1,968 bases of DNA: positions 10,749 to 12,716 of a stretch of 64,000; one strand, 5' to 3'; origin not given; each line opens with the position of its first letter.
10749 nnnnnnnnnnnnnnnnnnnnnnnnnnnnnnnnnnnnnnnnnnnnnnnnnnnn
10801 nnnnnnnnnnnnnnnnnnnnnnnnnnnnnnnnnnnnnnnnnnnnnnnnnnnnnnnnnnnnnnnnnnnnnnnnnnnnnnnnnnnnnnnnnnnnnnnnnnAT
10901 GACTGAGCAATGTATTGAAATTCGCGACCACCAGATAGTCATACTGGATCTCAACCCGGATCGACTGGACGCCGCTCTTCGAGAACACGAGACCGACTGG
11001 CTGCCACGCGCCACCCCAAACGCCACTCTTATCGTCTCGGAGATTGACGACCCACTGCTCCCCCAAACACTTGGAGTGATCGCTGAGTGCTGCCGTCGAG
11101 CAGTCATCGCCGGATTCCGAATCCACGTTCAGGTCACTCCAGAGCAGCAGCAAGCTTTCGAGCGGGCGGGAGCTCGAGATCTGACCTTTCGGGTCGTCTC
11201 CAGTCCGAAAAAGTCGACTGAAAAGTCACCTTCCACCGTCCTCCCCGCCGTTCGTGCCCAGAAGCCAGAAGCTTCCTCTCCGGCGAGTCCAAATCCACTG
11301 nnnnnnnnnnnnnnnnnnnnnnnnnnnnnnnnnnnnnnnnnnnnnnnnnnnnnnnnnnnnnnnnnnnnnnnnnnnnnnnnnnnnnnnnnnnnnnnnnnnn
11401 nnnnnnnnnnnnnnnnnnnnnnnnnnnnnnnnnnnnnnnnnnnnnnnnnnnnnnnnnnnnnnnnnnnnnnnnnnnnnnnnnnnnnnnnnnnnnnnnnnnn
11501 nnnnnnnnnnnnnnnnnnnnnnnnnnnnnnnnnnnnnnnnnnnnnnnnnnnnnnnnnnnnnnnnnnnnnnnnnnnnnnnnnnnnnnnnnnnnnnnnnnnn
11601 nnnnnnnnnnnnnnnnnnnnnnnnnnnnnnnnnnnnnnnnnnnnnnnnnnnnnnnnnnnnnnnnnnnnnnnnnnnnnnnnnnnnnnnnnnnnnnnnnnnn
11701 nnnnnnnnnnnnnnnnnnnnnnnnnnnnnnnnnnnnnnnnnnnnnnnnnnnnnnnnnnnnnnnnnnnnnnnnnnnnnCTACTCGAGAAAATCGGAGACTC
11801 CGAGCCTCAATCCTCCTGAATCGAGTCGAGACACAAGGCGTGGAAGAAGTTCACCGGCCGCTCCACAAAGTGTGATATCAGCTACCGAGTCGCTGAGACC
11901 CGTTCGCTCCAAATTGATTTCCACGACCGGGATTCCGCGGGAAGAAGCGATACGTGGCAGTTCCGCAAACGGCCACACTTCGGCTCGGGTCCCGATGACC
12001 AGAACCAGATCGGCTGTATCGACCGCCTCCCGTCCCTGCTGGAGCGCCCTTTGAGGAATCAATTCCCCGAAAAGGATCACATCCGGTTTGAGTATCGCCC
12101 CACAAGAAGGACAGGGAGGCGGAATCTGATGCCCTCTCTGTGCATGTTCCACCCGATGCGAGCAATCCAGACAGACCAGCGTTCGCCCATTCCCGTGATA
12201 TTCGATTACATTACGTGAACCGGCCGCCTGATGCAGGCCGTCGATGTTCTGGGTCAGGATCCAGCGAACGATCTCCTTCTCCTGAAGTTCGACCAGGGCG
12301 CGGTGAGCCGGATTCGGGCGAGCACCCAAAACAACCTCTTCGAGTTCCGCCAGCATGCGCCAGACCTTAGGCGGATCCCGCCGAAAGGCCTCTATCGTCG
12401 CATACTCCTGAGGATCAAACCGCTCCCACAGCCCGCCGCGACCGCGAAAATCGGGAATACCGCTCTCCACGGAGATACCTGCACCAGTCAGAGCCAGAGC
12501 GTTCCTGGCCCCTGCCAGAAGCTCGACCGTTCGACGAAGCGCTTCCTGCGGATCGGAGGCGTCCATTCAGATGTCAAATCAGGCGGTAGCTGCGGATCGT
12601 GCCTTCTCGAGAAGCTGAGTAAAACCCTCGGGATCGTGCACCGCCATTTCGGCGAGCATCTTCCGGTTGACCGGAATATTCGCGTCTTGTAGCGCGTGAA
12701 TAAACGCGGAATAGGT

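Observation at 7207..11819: Transmembrane Hanks kinase with extracytoplasmic TPR-lectin-PA14 sensor, translationally coupled to a STAS-PilZ protein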

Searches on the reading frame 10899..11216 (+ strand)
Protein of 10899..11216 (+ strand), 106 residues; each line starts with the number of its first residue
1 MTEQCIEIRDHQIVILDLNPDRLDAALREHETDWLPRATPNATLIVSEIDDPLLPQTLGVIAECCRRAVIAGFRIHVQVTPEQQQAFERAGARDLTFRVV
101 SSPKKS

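Call 69: search_solved_structures(query=A6, max_evalue=10, show_alignments=4)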
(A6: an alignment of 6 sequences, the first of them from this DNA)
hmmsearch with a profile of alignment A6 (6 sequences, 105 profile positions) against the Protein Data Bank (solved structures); distinct sequences matched with E-value up to 10: 13.
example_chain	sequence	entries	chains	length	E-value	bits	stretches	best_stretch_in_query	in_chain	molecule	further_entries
1th8_B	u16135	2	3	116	0.022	18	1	20-90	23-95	Anti-sigma F factor antagonist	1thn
1tid_B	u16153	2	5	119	0.027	17.6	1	21-90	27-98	Anti-sigma F factor antagonist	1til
8cws_A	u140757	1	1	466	0.18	15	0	50-76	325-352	F4132-2 Chain A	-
8cwy_A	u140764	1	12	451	0.18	15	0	50-76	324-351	T32-15-1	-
4py5_A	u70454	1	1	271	0.24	14.6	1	23-77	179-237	Ribonuclease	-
4fk1_A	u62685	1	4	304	0.43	13.8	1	7-71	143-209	Putative thioredoxin reductase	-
1sbo_A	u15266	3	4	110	0.44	13.8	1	26-75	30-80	Putative anti-sigma factor antagonist TM1442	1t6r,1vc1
5cwb_A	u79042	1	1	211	0.8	12.9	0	50-76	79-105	Designed helical repeat protein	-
1hwu_A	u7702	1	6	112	0.88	12.8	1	35-77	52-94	PII PROTEIN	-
9his_G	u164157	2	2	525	1.2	12.4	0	16-62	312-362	DUF4270 domain-containing protein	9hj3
5wce_A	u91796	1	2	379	1.3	12.3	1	59-102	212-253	DNA polymerase III subunit beta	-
6izo_A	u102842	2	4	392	1.3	12.2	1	59-102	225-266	Beta sliding clamp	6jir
7mwr_B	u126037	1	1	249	8.2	9.7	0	50-76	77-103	LHD101B4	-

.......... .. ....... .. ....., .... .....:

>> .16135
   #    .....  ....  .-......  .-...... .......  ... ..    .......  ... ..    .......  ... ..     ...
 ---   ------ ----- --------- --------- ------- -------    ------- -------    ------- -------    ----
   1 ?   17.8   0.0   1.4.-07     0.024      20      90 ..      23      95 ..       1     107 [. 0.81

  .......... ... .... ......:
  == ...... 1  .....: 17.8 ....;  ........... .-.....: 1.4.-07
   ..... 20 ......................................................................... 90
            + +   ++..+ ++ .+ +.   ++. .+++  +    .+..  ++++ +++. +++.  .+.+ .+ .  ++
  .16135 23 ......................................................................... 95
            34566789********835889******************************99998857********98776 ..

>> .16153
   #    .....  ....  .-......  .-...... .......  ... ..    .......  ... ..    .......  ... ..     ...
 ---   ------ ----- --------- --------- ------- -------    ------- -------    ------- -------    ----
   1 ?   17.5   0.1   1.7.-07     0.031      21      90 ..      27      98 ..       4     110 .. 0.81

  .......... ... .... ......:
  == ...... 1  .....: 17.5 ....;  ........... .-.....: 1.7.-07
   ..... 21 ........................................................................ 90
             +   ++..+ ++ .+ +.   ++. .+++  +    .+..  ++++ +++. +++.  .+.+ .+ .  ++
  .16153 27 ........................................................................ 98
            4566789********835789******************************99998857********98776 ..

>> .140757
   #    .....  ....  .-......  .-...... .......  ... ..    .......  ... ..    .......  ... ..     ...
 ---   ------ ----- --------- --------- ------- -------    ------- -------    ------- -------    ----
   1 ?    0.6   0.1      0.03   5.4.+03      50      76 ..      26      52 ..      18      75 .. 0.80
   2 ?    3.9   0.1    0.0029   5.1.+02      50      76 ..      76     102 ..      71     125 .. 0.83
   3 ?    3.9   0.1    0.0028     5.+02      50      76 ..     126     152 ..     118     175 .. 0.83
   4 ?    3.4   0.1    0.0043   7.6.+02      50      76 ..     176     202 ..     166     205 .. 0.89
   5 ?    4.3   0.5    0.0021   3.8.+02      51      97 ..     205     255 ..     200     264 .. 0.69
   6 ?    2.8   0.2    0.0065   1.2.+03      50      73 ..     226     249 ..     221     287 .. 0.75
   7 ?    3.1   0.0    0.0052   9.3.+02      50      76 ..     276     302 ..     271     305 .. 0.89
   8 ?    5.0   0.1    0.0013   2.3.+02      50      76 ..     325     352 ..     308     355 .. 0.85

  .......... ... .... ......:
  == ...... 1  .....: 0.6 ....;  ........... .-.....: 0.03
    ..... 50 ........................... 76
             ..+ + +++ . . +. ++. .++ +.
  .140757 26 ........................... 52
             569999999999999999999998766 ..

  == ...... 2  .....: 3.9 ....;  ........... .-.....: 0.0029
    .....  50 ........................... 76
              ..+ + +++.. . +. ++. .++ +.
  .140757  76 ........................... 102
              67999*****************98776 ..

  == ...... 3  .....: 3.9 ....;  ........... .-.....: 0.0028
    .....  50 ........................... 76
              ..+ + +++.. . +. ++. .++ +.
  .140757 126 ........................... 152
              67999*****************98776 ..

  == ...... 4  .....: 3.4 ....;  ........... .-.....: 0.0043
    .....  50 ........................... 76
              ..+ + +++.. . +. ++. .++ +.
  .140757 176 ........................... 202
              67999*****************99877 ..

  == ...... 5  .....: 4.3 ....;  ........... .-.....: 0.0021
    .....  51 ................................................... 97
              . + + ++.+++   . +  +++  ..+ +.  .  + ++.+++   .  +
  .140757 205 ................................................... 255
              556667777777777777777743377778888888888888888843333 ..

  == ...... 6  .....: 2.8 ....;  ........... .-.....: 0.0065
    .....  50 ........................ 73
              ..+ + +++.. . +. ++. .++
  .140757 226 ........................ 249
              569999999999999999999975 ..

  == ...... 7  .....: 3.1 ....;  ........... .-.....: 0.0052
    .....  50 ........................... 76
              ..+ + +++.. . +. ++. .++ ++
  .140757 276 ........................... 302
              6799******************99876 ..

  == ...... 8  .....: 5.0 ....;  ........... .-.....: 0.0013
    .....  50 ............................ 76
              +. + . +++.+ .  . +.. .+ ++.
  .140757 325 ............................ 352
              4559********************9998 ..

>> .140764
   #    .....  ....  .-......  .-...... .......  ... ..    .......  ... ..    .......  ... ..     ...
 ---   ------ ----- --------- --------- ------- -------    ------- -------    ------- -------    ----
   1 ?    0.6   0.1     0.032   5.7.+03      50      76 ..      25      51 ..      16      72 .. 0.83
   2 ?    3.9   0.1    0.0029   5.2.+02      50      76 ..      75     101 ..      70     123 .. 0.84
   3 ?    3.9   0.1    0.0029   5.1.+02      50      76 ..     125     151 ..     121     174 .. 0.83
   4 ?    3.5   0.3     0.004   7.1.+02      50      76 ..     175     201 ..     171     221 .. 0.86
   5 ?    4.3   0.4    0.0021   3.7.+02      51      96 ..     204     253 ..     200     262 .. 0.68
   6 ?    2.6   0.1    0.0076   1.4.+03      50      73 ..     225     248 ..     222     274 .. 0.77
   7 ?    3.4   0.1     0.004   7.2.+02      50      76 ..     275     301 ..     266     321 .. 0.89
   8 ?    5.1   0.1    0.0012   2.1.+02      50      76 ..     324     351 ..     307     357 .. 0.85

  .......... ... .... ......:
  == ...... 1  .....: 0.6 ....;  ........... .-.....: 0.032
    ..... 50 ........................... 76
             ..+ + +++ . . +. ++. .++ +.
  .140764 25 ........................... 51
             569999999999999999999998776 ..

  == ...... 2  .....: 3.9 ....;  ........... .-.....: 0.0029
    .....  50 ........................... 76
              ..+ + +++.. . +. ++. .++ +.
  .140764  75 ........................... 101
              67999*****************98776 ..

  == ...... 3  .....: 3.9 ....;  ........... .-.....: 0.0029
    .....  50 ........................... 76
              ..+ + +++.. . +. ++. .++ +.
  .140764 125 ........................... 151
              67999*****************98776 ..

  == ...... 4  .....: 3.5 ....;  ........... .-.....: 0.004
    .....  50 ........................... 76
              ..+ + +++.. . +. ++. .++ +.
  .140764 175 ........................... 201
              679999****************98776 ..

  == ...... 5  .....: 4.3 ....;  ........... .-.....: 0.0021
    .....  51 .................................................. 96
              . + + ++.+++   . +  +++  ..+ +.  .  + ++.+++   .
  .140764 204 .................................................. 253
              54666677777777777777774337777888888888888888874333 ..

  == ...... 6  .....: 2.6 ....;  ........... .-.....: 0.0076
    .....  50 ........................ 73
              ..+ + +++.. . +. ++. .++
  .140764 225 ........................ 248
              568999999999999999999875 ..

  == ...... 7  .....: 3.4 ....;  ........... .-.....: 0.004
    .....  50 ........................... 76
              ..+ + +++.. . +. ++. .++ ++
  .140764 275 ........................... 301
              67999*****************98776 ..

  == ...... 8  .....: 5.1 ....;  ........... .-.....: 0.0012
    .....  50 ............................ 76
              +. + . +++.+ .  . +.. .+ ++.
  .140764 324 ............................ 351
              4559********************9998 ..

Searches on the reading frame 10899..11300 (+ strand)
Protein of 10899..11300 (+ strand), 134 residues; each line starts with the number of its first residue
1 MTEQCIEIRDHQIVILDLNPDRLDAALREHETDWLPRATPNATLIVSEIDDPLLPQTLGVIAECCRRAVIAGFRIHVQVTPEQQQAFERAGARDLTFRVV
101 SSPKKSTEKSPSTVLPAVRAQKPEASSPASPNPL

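Call 23: search_protein_families(library=pfam, proteins=[window:10899-11300:+], max_evalue=10)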
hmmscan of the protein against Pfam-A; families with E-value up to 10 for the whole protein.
window:10899-11300:+ (134 aa): 1 family
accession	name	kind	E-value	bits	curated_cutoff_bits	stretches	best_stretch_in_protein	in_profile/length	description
PF08911.16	NUP50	-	0.25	12.4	22.5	1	81-126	21-62/71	NUP50 (Nucleoporin 50 kDa)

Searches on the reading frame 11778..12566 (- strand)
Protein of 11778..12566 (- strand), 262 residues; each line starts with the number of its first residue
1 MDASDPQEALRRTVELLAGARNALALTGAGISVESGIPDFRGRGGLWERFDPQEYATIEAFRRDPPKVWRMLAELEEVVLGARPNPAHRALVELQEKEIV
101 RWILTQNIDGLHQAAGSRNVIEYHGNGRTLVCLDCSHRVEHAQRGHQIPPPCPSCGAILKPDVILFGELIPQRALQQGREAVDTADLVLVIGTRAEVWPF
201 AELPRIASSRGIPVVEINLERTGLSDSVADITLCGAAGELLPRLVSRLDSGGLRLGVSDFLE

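Call 10: search_protein_families(library=pfam, proteins=[window:11778-12566:-], max_evalue=0.01)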
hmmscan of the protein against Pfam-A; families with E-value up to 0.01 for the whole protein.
window:11778-12566:- (262 aa): 3 families
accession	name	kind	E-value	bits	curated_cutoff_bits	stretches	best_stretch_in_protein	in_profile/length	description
PF02146.23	SIR2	-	8.6e-47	159.8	24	1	28-199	1-180/180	Sir2 family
PF00205.28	TPP_enzyme_M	-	2.8e-06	27.5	30.4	1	173-244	66-137/137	Thiamine pyrophosphate enzyme, central domain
PF09723.15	Zn_ribbon_8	-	0.00062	20.2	34.4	1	131-157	7-34/41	Zinc ribbon domain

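Call 88: search_protein_families(library=padloc, proteins=[window:11778-12566:-], max_evalue=0.001)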
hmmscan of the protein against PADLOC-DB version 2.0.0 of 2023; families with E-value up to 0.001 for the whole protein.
window:11778-12566:- (262 aa): 0 families
